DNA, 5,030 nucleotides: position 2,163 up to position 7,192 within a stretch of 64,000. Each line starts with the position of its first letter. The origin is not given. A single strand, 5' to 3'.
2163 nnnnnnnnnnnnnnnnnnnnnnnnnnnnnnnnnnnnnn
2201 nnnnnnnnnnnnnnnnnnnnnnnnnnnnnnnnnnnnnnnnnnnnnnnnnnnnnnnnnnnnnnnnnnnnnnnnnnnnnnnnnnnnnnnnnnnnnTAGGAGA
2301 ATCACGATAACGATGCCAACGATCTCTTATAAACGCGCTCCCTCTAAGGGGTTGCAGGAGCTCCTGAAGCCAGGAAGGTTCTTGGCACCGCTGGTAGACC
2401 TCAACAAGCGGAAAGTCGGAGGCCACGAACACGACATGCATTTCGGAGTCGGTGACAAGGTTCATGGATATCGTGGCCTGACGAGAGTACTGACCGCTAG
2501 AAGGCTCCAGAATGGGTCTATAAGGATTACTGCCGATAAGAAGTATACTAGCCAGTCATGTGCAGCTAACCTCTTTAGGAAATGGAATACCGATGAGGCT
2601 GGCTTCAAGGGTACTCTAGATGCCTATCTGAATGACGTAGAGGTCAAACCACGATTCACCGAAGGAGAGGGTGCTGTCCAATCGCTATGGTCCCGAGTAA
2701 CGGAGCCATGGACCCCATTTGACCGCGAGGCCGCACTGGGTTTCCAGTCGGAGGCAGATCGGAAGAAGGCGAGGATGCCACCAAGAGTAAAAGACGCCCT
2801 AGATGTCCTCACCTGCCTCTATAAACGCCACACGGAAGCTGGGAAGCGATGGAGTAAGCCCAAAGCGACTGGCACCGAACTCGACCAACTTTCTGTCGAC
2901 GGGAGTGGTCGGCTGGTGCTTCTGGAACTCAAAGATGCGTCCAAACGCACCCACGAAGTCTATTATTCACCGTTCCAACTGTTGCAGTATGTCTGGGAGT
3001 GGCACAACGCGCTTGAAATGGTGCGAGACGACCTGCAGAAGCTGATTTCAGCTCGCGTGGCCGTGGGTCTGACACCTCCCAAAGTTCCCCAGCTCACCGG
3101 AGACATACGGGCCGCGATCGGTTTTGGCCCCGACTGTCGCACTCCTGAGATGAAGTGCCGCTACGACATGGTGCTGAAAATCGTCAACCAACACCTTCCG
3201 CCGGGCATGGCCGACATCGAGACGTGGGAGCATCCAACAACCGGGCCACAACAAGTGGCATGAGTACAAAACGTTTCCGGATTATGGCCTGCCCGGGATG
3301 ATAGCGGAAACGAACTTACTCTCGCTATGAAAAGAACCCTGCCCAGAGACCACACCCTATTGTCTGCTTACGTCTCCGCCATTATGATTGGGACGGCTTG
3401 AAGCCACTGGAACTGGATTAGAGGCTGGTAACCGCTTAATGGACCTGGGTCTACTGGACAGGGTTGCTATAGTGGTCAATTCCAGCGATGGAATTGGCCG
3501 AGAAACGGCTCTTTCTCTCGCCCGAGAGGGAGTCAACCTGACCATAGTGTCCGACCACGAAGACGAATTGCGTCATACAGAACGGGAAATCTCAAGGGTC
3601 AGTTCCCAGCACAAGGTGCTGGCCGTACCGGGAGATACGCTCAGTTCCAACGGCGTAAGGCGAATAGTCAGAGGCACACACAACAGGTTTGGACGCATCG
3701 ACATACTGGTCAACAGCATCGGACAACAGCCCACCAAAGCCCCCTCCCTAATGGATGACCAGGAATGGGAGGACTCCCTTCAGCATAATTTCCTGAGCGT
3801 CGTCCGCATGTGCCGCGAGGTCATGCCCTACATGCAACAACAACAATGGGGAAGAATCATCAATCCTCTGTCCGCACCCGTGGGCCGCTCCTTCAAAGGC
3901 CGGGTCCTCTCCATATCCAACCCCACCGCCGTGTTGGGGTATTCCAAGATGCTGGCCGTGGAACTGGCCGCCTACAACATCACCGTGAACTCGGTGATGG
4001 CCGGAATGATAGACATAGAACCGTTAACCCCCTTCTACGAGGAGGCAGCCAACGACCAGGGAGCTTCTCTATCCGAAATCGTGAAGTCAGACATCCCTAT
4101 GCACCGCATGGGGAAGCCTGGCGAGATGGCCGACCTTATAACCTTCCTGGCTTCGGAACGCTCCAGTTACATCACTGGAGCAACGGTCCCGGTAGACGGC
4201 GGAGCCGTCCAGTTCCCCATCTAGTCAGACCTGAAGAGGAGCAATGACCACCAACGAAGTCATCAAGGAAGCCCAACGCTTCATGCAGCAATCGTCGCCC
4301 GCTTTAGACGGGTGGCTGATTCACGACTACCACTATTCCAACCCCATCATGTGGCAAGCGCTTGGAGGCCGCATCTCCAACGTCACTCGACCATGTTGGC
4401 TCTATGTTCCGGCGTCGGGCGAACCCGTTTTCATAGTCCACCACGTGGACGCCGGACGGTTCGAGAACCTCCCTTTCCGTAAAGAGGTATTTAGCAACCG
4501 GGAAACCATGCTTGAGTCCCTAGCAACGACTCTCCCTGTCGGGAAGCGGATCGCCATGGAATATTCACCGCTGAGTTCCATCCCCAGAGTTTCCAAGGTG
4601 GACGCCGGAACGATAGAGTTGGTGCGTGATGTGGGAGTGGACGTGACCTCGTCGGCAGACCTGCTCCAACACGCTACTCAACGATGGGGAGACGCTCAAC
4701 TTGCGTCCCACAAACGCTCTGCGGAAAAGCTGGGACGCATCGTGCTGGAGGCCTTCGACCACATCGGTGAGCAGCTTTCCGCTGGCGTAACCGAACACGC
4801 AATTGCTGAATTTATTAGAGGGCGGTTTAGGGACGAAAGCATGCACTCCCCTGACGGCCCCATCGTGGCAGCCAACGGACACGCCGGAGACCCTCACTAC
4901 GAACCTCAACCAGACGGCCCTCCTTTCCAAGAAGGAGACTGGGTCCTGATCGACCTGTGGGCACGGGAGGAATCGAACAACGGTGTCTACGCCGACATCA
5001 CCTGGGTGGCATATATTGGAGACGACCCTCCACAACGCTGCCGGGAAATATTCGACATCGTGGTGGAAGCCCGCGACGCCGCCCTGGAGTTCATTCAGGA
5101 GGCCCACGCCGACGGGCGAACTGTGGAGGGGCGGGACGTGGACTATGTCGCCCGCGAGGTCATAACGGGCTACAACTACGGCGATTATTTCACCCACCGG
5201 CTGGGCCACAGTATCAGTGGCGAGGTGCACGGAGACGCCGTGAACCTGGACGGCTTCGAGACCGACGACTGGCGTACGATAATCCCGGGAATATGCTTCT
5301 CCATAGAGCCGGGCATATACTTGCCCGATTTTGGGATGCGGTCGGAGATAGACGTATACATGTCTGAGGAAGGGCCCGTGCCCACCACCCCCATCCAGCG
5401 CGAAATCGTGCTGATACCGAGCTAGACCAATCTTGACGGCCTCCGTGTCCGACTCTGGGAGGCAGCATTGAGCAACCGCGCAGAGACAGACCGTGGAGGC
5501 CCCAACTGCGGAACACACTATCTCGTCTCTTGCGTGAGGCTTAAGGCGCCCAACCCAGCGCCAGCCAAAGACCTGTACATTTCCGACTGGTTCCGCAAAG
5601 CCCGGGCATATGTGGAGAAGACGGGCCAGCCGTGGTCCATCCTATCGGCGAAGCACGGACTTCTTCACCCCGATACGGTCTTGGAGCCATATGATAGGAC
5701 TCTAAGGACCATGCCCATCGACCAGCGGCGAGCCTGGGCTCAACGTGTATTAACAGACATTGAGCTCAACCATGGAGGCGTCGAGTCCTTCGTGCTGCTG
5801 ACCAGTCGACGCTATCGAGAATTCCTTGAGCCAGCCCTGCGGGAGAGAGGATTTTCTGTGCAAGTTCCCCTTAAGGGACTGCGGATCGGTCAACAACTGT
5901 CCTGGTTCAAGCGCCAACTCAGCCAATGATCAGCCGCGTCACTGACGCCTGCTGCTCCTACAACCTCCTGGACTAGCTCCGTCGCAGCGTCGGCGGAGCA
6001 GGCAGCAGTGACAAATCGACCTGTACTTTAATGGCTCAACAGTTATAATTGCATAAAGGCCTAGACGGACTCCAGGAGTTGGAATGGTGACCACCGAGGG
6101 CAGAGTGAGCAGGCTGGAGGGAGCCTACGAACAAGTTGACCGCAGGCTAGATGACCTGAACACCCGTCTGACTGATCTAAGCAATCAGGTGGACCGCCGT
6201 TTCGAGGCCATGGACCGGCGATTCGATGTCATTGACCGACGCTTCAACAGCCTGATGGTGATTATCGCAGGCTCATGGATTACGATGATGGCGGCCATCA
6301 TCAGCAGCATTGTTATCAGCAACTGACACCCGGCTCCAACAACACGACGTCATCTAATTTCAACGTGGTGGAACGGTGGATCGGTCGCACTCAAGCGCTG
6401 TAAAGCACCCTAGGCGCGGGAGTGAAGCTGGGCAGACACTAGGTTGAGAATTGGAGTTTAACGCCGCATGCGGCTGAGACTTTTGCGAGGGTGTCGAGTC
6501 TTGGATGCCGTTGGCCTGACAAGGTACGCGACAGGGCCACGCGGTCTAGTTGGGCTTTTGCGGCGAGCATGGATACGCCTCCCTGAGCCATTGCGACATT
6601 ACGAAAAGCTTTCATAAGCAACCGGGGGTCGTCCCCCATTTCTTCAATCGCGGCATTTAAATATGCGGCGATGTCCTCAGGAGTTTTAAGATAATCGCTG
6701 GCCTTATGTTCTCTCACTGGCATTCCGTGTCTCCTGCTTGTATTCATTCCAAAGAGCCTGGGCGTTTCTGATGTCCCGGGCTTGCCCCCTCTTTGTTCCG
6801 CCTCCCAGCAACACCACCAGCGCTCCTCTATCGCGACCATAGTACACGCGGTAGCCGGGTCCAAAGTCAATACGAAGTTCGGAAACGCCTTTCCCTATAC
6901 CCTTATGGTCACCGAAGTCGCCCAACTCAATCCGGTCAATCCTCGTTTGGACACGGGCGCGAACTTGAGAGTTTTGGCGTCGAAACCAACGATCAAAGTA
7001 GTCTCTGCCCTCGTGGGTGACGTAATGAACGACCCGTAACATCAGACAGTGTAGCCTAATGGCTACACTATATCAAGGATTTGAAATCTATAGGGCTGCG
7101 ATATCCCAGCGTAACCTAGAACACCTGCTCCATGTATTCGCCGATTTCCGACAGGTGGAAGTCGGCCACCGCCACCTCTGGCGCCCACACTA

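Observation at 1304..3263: Tandem pair of dissimilar PD-(D/E)XK nuclease-like genes with no methyltransferase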

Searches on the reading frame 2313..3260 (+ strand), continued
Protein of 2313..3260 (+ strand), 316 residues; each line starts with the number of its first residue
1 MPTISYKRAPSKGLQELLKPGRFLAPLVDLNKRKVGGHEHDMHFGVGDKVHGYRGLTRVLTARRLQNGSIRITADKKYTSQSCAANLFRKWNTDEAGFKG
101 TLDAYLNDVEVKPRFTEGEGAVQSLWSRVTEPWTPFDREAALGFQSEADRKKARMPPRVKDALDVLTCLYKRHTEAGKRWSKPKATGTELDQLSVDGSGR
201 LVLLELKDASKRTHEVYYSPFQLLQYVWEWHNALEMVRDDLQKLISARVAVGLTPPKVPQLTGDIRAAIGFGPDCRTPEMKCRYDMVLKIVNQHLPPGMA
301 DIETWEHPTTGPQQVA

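Call 90: find_encoding_contigs(protein=P0419, flank=4000, max_places=2)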
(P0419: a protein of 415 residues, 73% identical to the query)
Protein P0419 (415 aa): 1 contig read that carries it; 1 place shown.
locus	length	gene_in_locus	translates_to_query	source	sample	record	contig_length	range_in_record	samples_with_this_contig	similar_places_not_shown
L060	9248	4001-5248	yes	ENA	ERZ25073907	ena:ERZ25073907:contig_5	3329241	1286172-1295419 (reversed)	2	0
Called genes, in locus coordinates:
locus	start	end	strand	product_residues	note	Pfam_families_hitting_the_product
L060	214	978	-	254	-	PF01695:IstB_IS21, PF00308:Bac_DnaA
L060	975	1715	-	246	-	PF22483:Mu-transpos_C_2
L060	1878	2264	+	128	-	-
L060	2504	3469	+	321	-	PF00211:Guanylate_cyc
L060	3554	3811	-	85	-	-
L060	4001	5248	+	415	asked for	PF12706:Lactamase_B_2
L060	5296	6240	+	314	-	-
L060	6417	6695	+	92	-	-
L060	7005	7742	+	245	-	-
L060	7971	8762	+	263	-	-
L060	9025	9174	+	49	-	-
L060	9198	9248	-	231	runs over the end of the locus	PF03050:DDE_Tnp_IS66 (faint), PF13610:DDE_Tnp_IS240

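Call 92: search_protein_families(library=padloc, proteins=[L036:6675-7919:+, L057:5267-6160:+, L059:5248-6288:+, L060:5296-6237:+, L058:5647-6498:-, L015:1615-2241:+, L021:7002-7856:+, L030:5548-6849:+, L010:7989-9905:+, L032:7065-7823:+], max_evalue=0.01)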
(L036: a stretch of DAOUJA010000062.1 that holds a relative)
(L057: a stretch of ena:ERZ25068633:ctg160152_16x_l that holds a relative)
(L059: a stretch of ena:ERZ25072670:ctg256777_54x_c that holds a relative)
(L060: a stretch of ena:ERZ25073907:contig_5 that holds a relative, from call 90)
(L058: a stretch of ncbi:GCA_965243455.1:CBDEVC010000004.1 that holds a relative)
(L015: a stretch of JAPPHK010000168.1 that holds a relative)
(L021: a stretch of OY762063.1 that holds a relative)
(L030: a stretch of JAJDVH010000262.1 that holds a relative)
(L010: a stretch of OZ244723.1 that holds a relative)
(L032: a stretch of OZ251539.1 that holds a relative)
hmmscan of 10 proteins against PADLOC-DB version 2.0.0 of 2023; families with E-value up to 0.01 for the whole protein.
L036:6675-7919:+ (415 aa): 0 families

L057:5267-6160:+ (298 aa): 0 families

L059:5248-6288:+ (347 aa): 4 families
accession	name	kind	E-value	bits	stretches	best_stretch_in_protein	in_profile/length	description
PDLC04983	PDC-S26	-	4.1e-09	34.3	1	8-142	36-165/413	-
PDLC04977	PDC-S26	-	2.6e-08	31.4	1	67-158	96-186/400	-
PDLC04980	PDC-S26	-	1.2e-05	22.9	1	23-152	45-178/389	-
PDLC04972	PDC-S26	-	0.00055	17.4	1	69-136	97-163/397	-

L060:5296-6237:+ (314 aa): 0 families

L058:5647-6498:- (284 aa): 5 families
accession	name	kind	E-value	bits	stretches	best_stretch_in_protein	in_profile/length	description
PDLC04916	PDC-S11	-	2.1e-05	21.8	1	113-164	56-99/358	-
PDLC04915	PDC-S11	-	4e-05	21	1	114-161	61-100/379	-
PDLC04909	PDC-S11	-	0.00016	19.4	1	115-160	62-99/347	-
PDLC00944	Cas4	-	0.00068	17.9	1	102-166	59-116/177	Cas4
PDLC03438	REase_II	-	0.0075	13.5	0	91-179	27-111/304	Type II restriction enzyme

L015:1615-2241:+ (209 aa): 0 families

L021:7002-7856:+ (285 aa): 0 families

L030:5548-6849:+ (434 aa): 0 families

L010:7989-9905:+ (639 aa): 0 families

L032:7065-7823:+ (253 aa): 1 family
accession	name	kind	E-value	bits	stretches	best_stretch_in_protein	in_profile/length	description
PDLC03562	REase_II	-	1.8e-20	71.3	1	48-251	55-257/261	Type II restriction enzyme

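Call 96: search_dna_similar(query=window:2313-3260:+, collection=plasmids, mode=protein, max_evalue=0.001, max_rows=10)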
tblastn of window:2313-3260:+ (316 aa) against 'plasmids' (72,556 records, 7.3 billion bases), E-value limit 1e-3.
No match.

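Call 98: search_dna_similar(query=window:2313-3260:+, collection=phages, mode=protein, max_evalue=0.001, max_rows=10)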
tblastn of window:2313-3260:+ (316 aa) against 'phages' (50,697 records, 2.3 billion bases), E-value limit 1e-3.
No match.

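Call 102: search_protein_families(library=pfam, proteins=[L057:5267-6160:+, L060:5296-6237:+, L058:5647-6498:-, L059:5248-6288:+, window:2313-3260:+, L035:8010-8975:+, L034:7899-8810:+], max_evalue=5)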
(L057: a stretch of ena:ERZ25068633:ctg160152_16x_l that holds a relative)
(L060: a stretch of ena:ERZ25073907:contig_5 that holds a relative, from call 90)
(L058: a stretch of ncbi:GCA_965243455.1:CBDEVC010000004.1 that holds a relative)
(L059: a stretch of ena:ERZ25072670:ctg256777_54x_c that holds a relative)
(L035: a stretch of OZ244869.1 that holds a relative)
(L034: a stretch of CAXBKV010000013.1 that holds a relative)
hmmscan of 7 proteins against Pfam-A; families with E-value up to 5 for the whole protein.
L057:5267-6160:+ (298 aa): 0 families

L060:5296-6237:+ (314 aa): 2 families
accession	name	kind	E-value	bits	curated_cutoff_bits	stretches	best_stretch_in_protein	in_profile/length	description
PF06668.17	ITI_HC_C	-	0.063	13.3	27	1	253-307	34-87/189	Inter-alpha-trypsin inhibitor heavy chain C-terminus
PF13889.11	Chromosome_seg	-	0.24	12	22.9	1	173-198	22-48/55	Chromosome segregation during meiosis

L058:5647-6498:- (284 aa): 1 family
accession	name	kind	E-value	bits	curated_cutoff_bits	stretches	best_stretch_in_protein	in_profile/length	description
PF01939.22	NucS_C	-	0.17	12.3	24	1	111-138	30-57/124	Endonuclease NucS C-terminal domain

L059:5248-6288:+ (347 aa): 1 family
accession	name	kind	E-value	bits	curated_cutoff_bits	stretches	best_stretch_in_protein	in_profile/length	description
PF14281.12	PDDEXK_4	-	8.7e-09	36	22.3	1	8-161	2-143/183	PD-(D/E)XK nuclease superfamily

window:2313-3260:+ (316 aa): 0 families

L035:8010-8975:+ (322 aa): 0 families

L034:7899-8810:+ (304 aa): 0 families

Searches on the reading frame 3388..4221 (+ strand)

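Call 3: search_protein_families(library=pfam, proteins=[window:3388-4221:+], max_evalue=1)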
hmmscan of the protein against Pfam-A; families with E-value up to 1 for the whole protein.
window:3388-4221:+ (278 aa): 3 families
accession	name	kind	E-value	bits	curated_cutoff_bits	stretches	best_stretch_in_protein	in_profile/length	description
PF13561.12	adh_short_C2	-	8.2e-44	150.4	27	1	32-272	4-234/236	Enoyl-(Acyl carrier protein) reductase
PF00106.31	adh_short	-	9e-36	123.6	26.6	1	26-210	2-184/195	short chain dehydrogenase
PF08659.16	KR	-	0.021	15.2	22.6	1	29-132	5-110/180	KR domain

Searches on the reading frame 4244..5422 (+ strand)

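Call 3: search_protein_families(library=pfam, proteins=[window:4244-5422:+], max_evalue=1)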
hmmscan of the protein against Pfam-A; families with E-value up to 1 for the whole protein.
window:4244-5422:+ (393 aa): 1 family
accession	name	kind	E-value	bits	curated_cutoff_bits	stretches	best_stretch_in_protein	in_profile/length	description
PF00557.29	Peptidase_M24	-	3.9e-37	128.5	23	1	162-374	5-207/208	Metallopeptidase family M24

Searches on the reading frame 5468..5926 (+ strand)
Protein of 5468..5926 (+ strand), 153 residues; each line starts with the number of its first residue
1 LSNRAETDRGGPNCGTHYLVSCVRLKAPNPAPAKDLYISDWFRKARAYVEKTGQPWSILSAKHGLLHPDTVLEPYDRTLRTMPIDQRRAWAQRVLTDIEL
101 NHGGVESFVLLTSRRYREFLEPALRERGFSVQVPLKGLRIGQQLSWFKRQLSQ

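Call 3: search_protein_families(library=pfam, proteins=[window:5468-5926:+], max_evalue=1)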
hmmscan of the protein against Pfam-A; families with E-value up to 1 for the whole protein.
window:5468-5926:+ (153 aa): 1 family
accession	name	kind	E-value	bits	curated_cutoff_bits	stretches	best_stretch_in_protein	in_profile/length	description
PF21818.3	DUF6884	-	9.2e-50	168.7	30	1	18-149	2-135/135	Family of unknown function (DUF6884)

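Call 4: search_protein_families(library=padloc, proteins=[window:5468-5926:+], max_evalue=1)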
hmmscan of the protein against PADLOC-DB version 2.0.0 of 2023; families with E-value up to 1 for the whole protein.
window:5468-5926:+ (153 aa): 4 families
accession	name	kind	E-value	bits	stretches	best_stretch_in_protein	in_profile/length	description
PDLC04712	PDC-M57A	-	1.1e-36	124.3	1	18-151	5-136/138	-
PDLC02818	DpdC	-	0.00012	19.5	1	29-79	53-103/319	DpdC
PDLC02815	DpdC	-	0.00016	19.2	1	26-82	48-104/312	DpdC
PDLC02813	DpdC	-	0.018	12.4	1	32-79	51-98/310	DpdC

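Call 5: search_protein_families(library=ncbifam, proteins=[window:5468-5926:+], max_evalue=1)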
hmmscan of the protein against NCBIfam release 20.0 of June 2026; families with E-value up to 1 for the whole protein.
window:5468-5926:+ (153 aa): 0 families

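Call 10: search_protein_families(library=phrogs, proteins=[window:5468-5926:+], max_evalue=1)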
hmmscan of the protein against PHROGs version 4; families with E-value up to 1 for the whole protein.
window:5468-5926:+ (153 aa): 2 families
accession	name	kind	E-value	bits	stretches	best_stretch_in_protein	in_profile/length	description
phrog_5935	-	unknown function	2.1e-24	87.2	1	19-151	11-149/155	-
phrog_5436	-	unknown function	2.1e-10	41.7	1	14-76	126-192/267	-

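Call 106: search_solved_structures(query=window:5468-5926:+, max_evalue=0.01)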
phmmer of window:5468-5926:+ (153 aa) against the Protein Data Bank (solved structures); distinct sequences matched with E-value up to 0.01: 0.

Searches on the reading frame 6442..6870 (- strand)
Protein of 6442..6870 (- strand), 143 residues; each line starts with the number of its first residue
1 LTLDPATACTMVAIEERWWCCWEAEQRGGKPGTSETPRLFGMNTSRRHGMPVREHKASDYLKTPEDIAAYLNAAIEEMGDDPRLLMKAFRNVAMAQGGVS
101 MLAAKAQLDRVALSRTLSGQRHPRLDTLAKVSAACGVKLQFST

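Call 70: search_protein_families(library=pfam, proteins=[window:6442-6870:-], max_evalue=0.001)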
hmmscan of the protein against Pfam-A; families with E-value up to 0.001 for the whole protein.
window:6442-6870:- (143 aa): 2 families
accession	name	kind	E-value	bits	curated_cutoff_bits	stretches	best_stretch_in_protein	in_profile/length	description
PF21716.3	dnstrm_HI1420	-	4.3e-15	55.8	27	1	54-141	4-88/90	Probable addiction module antidote protein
PF01381.28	HTH_3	-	1.5e-06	28.6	23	1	96-140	7-53/55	Helix-turn-helix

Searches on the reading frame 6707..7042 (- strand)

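Call 70: search_protein_families(library=pfam, proteins=[window:6707-7042:-], max_evalue=0.001)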
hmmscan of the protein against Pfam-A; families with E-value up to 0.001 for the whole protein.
window:6707-7042:- (112 aa): 1 family
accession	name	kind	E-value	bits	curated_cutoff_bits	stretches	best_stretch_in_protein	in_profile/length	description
PF05973.20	Gp49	-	7.3e-06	26.4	23.9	1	18-88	1-76/90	Phage derived protein Gp49-like (DUF891)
